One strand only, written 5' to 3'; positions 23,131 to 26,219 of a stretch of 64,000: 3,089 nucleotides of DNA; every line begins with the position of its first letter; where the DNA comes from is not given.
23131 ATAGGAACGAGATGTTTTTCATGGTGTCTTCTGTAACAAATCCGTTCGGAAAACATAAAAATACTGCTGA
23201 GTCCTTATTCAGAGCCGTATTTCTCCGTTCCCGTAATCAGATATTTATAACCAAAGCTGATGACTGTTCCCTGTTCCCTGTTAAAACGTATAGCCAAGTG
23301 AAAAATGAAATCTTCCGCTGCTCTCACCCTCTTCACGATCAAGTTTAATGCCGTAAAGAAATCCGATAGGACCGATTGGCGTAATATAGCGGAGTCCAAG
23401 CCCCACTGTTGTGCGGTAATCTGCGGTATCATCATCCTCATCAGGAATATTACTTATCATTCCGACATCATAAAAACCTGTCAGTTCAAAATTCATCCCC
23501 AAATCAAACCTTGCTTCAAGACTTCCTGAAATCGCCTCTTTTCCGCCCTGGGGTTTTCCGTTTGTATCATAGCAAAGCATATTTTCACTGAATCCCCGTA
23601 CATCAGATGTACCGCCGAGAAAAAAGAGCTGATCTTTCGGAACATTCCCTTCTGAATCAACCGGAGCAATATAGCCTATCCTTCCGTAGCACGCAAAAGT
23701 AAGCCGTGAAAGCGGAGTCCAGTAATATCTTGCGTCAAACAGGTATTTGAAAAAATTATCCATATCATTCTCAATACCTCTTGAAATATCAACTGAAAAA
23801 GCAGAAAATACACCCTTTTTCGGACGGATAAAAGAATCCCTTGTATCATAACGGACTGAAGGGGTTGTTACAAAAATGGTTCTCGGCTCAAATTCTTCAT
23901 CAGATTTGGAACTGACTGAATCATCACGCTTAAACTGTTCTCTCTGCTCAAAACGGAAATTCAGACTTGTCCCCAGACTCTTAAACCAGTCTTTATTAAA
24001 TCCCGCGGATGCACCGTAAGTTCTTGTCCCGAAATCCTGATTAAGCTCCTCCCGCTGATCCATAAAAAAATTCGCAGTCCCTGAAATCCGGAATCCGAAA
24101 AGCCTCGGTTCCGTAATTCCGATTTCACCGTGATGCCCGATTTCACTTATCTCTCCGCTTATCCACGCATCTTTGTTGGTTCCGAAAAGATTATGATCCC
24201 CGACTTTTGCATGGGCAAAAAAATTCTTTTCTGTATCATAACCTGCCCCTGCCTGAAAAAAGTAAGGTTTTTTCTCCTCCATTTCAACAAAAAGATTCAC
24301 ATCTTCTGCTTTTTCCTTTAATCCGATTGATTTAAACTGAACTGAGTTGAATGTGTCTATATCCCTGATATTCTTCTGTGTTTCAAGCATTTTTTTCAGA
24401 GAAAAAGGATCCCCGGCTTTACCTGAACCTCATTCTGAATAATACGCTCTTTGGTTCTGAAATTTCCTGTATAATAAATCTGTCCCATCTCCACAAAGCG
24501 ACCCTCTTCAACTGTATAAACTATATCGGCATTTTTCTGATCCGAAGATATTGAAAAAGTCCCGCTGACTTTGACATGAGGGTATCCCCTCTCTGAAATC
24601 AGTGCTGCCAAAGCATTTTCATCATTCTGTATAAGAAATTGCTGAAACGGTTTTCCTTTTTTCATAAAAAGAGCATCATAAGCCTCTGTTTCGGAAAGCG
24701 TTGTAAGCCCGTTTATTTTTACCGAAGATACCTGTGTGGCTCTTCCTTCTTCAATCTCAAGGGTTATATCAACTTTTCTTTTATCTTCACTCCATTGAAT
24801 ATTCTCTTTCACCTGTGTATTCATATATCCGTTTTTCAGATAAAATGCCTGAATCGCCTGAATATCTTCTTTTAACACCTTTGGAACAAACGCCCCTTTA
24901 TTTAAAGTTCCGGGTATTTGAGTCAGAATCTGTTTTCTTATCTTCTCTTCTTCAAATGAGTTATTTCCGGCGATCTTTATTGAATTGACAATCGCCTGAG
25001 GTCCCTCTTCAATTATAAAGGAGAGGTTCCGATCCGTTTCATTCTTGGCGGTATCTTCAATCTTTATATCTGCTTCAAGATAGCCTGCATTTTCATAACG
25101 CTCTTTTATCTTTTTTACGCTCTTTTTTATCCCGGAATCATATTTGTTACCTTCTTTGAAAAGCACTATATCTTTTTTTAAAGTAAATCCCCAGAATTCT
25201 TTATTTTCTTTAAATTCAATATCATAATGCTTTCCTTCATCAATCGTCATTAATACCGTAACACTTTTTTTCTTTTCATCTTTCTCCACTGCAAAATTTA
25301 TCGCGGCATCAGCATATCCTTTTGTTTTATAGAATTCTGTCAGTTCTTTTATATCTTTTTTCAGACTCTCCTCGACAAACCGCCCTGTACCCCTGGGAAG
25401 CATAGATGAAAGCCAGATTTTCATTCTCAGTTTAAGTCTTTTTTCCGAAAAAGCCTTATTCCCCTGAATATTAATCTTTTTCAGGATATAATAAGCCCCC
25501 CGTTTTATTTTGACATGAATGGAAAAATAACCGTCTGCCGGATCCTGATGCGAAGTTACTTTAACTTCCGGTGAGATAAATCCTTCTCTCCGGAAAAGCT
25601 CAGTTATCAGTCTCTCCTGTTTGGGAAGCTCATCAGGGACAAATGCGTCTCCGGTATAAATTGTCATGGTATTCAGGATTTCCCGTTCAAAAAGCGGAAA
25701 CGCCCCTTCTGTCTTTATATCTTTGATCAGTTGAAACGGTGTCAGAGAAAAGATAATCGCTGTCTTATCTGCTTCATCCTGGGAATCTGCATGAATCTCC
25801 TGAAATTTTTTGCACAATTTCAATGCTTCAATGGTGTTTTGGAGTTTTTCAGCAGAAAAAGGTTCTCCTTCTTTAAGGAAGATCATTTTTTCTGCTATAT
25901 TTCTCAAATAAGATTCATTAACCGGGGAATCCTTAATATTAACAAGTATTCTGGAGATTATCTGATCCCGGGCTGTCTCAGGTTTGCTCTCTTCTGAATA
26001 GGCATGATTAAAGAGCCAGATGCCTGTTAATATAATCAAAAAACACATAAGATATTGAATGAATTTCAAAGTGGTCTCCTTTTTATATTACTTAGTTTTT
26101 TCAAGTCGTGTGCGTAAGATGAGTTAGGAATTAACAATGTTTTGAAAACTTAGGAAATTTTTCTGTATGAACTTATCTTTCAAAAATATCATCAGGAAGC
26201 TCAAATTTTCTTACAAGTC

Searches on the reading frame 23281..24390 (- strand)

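Call 91: search_protein_families(library=pfam, proteins=[window:23281-24390:-], max_evalue=0.00001)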
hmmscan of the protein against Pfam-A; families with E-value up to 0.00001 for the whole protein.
window:23281-24390:- (369 aa): 1 family
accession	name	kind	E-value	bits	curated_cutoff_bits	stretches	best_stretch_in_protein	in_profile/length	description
PF01103.29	Omp85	-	1.1e-48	166.8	24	1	67-369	1-325/325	Omp85 superfamily domain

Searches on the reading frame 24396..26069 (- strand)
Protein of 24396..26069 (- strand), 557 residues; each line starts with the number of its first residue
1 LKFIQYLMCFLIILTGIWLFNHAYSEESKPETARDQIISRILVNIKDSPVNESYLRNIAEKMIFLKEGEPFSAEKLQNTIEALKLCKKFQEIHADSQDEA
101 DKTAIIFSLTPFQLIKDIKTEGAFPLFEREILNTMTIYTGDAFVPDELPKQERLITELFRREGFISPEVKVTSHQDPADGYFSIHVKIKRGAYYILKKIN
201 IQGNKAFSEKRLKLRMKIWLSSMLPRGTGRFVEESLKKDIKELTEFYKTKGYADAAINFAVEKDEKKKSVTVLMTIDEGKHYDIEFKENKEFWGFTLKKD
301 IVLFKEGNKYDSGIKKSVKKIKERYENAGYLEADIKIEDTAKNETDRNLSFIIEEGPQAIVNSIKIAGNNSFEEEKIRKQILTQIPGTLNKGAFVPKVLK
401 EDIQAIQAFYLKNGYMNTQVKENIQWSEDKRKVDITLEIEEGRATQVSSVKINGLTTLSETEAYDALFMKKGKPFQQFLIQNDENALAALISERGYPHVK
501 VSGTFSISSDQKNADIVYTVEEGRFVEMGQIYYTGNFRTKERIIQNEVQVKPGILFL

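Call 91: search_protein_families(library=pfam, proteins=[window:24396-26069:-], max_evalue=0.00001)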
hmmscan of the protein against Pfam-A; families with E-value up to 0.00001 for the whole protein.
window:24396-26069:- (557 aa): 2 families
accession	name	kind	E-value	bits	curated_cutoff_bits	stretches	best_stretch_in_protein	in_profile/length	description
PF07244.20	POTRA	-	1.8e-57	192.4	21.3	4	360-442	2-79/79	Surface antigen variable number repeat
PF08479.16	POTRA_2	-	1.5e-12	47.6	24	0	361-425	3-62/76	POTRA domain, ShlB-type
